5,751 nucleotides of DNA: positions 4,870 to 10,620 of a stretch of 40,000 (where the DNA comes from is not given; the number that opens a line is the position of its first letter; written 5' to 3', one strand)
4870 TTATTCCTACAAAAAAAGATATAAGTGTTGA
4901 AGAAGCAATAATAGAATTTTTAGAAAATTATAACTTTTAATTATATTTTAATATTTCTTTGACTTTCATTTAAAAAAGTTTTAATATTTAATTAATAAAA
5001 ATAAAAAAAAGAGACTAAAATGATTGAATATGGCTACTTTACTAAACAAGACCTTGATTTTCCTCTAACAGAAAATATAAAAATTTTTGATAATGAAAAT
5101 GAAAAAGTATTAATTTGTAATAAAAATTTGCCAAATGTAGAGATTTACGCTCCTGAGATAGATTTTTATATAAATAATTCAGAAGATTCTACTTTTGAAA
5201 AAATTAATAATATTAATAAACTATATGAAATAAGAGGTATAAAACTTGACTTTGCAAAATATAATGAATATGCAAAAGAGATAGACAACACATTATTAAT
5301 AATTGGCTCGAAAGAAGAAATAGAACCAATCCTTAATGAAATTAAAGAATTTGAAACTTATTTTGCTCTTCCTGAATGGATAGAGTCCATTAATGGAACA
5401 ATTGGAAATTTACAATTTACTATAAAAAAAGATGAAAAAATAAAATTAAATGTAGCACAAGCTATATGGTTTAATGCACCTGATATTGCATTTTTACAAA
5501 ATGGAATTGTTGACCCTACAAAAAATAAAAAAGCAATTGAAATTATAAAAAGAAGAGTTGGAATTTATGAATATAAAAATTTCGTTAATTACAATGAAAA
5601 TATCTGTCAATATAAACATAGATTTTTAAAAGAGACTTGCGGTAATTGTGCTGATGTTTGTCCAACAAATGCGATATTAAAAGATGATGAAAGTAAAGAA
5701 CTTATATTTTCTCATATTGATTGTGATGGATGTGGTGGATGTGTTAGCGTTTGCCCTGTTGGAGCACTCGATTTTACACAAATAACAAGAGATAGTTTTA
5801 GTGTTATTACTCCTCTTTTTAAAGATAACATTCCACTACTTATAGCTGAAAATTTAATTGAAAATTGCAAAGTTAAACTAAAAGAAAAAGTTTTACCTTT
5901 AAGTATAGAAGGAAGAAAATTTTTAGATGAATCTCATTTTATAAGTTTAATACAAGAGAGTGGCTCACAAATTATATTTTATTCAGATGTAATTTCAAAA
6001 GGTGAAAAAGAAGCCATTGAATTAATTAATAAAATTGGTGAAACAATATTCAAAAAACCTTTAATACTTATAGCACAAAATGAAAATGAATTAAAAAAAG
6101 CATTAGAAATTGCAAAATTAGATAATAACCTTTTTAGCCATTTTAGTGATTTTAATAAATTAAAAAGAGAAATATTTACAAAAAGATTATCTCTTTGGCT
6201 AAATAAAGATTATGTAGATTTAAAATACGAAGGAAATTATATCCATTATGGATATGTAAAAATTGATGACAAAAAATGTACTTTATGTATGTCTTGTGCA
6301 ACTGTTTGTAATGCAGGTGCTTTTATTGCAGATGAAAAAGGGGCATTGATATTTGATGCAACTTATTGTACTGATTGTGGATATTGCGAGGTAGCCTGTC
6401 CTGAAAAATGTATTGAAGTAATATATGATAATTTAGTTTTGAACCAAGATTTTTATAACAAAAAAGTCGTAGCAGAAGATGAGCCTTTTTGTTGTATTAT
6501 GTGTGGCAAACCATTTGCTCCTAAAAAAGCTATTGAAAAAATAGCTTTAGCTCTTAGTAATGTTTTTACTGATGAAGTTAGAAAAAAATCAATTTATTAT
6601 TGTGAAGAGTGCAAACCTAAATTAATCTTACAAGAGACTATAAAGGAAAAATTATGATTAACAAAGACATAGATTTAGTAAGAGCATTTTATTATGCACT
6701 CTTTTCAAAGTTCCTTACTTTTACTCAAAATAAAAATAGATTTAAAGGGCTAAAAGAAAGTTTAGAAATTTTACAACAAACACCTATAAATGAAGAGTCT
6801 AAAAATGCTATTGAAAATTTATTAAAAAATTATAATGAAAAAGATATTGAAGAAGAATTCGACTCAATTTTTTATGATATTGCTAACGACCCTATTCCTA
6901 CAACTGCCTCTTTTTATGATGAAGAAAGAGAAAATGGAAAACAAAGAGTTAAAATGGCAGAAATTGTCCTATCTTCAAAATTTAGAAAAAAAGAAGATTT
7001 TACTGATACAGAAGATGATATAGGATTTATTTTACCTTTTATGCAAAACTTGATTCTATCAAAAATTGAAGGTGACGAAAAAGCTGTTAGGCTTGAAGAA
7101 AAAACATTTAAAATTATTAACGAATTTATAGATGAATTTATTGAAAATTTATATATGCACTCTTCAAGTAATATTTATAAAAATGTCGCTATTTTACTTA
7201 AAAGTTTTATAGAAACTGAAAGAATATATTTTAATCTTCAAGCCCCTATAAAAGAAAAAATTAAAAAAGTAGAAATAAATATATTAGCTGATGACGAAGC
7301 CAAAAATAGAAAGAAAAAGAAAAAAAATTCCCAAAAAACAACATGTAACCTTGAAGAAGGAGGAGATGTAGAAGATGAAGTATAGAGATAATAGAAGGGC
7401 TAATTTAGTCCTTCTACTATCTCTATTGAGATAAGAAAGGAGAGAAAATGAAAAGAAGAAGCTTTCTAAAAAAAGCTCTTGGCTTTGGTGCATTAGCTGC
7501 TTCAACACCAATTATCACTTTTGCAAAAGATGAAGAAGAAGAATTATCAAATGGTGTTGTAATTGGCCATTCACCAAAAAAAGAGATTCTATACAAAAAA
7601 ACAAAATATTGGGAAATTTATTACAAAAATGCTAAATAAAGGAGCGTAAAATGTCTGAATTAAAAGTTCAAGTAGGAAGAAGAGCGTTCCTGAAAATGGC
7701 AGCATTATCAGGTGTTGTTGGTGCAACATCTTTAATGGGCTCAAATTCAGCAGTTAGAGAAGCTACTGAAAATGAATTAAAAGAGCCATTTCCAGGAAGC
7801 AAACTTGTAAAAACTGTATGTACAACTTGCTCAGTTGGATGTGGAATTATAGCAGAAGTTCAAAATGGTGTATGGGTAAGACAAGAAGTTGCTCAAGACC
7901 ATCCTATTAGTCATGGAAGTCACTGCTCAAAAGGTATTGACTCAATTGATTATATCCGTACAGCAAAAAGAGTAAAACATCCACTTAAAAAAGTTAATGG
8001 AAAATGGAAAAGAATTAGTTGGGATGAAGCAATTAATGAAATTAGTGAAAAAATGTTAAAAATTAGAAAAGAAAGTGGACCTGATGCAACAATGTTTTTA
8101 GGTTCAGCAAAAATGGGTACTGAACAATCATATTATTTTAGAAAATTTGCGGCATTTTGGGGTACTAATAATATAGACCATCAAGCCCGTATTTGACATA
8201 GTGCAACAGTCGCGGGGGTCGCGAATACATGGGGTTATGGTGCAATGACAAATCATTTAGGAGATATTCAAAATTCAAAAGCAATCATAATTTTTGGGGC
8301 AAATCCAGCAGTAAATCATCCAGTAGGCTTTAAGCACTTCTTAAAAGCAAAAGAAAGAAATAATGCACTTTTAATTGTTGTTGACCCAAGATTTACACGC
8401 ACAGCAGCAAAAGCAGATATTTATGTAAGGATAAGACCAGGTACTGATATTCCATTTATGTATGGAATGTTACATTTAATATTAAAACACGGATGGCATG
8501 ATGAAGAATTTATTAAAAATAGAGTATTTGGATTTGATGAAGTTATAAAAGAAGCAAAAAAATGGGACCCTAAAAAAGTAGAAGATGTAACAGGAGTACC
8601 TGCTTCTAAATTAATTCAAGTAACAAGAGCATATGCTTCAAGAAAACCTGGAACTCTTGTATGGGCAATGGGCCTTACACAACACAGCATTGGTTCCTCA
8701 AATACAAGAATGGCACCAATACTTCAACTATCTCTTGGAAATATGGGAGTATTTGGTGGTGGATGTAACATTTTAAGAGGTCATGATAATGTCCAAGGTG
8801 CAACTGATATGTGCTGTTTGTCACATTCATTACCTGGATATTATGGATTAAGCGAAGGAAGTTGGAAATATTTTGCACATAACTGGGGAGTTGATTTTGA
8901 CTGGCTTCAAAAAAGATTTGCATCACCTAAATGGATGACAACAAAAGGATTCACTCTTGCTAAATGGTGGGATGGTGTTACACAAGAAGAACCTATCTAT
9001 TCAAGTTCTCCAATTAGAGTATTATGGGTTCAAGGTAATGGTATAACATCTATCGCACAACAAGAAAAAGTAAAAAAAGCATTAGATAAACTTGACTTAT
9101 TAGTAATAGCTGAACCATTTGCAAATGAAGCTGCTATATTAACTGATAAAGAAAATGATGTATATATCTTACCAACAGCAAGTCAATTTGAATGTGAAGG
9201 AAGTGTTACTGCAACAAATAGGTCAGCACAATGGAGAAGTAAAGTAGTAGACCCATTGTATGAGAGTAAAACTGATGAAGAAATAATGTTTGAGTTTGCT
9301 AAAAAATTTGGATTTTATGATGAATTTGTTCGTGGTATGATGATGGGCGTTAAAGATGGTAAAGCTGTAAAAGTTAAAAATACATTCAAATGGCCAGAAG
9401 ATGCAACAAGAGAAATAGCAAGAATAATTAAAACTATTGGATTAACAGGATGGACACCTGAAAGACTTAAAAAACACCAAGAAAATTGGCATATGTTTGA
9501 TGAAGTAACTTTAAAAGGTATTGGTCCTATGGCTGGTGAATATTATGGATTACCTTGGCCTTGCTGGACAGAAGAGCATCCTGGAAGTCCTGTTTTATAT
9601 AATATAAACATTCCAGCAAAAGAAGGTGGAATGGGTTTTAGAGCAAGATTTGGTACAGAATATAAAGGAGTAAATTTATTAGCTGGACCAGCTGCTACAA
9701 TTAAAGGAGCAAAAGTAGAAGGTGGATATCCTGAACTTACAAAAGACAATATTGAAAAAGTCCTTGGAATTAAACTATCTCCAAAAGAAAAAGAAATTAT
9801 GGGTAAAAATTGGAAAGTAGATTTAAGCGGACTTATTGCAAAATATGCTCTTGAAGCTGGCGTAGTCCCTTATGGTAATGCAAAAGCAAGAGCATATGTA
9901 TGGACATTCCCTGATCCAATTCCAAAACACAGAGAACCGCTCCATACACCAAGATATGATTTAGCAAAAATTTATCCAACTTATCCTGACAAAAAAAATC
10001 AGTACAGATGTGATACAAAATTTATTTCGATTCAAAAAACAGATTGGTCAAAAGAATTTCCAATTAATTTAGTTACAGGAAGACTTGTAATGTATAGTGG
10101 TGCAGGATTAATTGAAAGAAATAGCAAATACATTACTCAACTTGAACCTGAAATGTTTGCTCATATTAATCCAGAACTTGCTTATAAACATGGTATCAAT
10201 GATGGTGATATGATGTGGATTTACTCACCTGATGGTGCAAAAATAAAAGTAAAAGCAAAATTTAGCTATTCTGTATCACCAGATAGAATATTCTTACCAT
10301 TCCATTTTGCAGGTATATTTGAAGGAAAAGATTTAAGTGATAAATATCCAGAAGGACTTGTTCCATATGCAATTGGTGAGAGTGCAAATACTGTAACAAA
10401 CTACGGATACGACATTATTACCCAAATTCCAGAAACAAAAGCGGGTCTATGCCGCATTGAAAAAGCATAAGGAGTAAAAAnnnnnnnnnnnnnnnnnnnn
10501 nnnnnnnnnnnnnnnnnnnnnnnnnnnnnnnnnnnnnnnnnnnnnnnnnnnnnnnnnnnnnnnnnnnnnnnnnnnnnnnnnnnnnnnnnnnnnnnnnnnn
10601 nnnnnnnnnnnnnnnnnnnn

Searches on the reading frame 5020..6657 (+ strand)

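Call 23: search_protein_families(library=pfam, proteins=[window:5020-6657:+])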
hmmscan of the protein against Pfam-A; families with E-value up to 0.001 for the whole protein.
window:5020-6657:+ (545 aa): 10 families
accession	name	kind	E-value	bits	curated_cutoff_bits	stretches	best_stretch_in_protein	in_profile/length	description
PF12838.12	Fer4_7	-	5.7e-16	59.2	27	1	206-249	4-52/52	4Fe-4S dicluster domain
PF00037.32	Fer4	-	1.6e-15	56.6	21.1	3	234-250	7-23/24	4Fe-4S binding domain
PF12837.12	Fer4_6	-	1.8e-13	50.2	25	1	413-435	2-24/24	4Fe-4S binding domain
PF13187.11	Fer4_9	-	1.2e-11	44.8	27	2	206-249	4-51/52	4Fe-4S dicluster domain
PF13237.11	Fer4_10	-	1.9e-11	44.1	25.5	2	206-246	11-53/53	4Fe-4S dicluster domain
PF14697.11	Fer4_21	-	1.5e-09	38.3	35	2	207-249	11-56/59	4Fe-4S dicluster domain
PF13484.11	Fer4_16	-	7.8e-09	36.6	30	0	206-222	4-20/66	4Fe-4S double cluster binding domain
PF12797.12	Fer4_2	-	1.1e-08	34.8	24.5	1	443-462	3-22/22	4Fe-4S binding domain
PF25160.1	LdpA_Fe-S-bd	-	1.3e-06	28.5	27.6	1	210-251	9-44/49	LdpA Fe-S cluster-binding domain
PF13183.11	Fer4_8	-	1.8e-05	25.7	27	0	416-433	50-67/68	4Fe-4S dicluster domain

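Call 53: search_protein_families(library=ncbifam, proteins=[window:5020-6657:+], max_evalue=0.01)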
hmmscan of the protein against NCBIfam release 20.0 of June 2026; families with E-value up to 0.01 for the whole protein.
window:5020-6657:+ (545 aa): 75 families (the best 25 are shown)
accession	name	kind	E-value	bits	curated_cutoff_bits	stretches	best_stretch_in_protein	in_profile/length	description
NF045874.1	Vhu_polyferre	exception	1.2e-14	53.9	600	2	205-258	268-317/381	F420-non-reducing hydrogenase associated-polyferredoxin VhuB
NF040864.1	HgcB_ferredoxin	equivalog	2.5e-13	49.7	99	2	206-253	18-64/93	mercury methylation ferredoxin HgcB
NF038196.1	ferrodoxin_EFR1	subfamily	9.5e-13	48.7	75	2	186-256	168-235/242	EFR1 family ferrodoxin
NF043039.1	HgcAB_like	equivalog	9.5e-13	48.5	285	2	410-465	292-349/350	HgcAB-like fusion protein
NF042909.1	FMH_DH_FwdF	exception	1.6e-12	47.2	375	2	204-257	224-281/336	tungsten-dependent formylmethanofuran dehydrogenase subunit FwdF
TIGR02700.1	flavo_MJ0208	hypoth_equivalog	3.1e-12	46.3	251.35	2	204-250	150-194/234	dihydromethanopterin reductase (acceptor)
NF009053.0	PRK12387.1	subfamily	5.7e-12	45.7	204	2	415-539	35-166/180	formate hydrogenlyase complex iron-sulfur subunit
TIGR01944.1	rnfB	subfamily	3.2e-11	43.1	68.7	2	411-470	106-165/190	RnfABCDGE type electron transport complex subunit B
NF006221.0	PRK08348.1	subfamily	2e-10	40.5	124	2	205-253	47-95/136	NADH-plastoquinone oxidoreductase subunit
NF040770.1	hetero_SS_HdrA2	exception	2e-10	39.5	1100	2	205-259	580-632/777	CoB-CoM heterodisulfide reductase HdrA2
NF007203.0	PRK09624.1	equivalog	3.7e-10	40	171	2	414-469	47-102/105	pyuvate ferredoxin oxidoreductase subunit delta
TIGR04395.1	cutC_activ_rSAM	equivalog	6.8e-10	38.7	360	2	206-254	58-107/309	choline TMA-lyase-activating enzyme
NF040684.1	PorD_Arch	equivalog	1e-09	38.4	120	2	415-468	29-82/85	pyruvate synthase subunit PorD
NF006076.0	PRK08222.1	equivalog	1.1e-09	38.3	270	1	414-538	34-167/181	hydrogenase 4 subunit H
TIGR02494.1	PFLE_PFLC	subfamily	1.3e-09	37.8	174.35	2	206-269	52-116/293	glycyl-radical enzyme activating protein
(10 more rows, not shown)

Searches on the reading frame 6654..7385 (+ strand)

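Call 23: search_protein_families(library=pfam, proteins=[window:6654-7385:+])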
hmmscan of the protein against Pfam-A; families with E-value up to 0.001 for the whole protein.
window:6654-7385:+ (243 aa): 1 family
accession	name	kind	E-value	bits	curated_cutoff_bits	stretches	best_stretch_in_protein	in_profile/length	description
PF02613.20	Nitrate_red_del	-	2.4e-12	47.5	22.2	1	48-163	10-127/136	Nitrate reductase delta subunit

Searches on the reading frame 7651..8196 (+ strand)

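Call 23: search_protein_families(library=pfam, proteins=[window:7651-8196:+])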
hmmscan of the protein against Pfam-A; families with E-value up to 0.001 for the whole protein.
window:7651-8196:+ (181 aa): 2 families
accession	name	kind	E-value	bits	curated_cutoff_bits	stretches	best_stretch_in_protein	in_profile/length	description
PF04879.21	Molybdop_Fe4S4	-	1.4e-13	51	22.7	1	51-102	2-53/55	Molybdopterin oxidoreductase Fe4S4 domain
PF00384.28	Molybdopterin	-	3.3e-13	49.8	24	1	107-176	1-73/353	Molybdopterin oxidoreductase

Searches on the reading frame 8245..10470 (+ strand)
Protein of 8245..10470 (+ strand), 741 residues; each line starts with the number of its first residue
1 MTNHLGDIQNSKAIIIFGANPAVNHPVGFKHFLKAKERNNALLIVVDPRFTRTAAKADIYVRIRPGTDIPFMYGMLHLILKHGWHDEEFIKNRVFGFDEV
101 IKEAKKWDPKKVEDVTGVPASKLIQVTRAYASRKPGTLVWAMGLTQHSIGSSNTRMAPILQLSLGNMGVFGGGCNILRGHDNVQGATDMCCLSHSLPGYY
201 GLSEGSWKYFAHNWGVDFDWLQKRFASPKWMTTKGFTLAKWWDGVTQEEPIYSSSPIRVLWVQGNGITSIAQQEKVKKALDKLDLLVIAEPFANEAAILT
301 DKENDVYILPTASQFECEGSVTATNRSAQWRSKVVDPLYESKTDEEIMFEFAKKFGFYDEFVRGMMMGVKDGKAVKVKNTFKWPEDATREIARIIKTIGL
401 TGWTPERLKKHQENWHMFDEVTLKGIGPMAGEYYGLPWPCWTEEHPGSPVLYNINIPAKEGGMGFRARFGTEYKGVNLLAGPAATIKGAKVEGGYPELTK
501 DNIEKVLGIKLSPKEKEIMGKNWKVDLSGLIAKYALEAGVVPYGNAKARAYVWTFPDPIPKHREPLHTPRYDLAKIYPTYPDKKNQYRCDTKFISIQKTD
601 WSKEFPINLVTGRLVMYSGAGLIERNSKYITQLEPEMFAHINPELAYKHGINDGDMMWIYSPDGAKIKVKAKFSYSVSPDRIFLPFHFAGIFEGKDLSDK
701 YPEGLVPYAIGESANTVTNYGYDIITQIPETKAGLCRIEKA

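Call 23: search_protein_families(library=pfam, proteins=[window:8245-10470:+])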
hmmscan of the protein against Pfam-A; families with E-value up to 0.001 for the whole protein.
window:8245-10470:+ (741 aa): 2 families
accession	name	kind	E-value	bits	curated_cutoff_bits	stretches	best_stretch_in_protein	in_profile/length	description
PF00384.28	Molybdopterin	-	3.9e-32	112.1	24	1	1-354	98-353/353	Molybdopterin oxidoreductase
PF01568.27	Molydop_binding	-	8.5e-19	68.1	26.8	1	608-733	2-108/110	Molydopterin dinucleotide binding domain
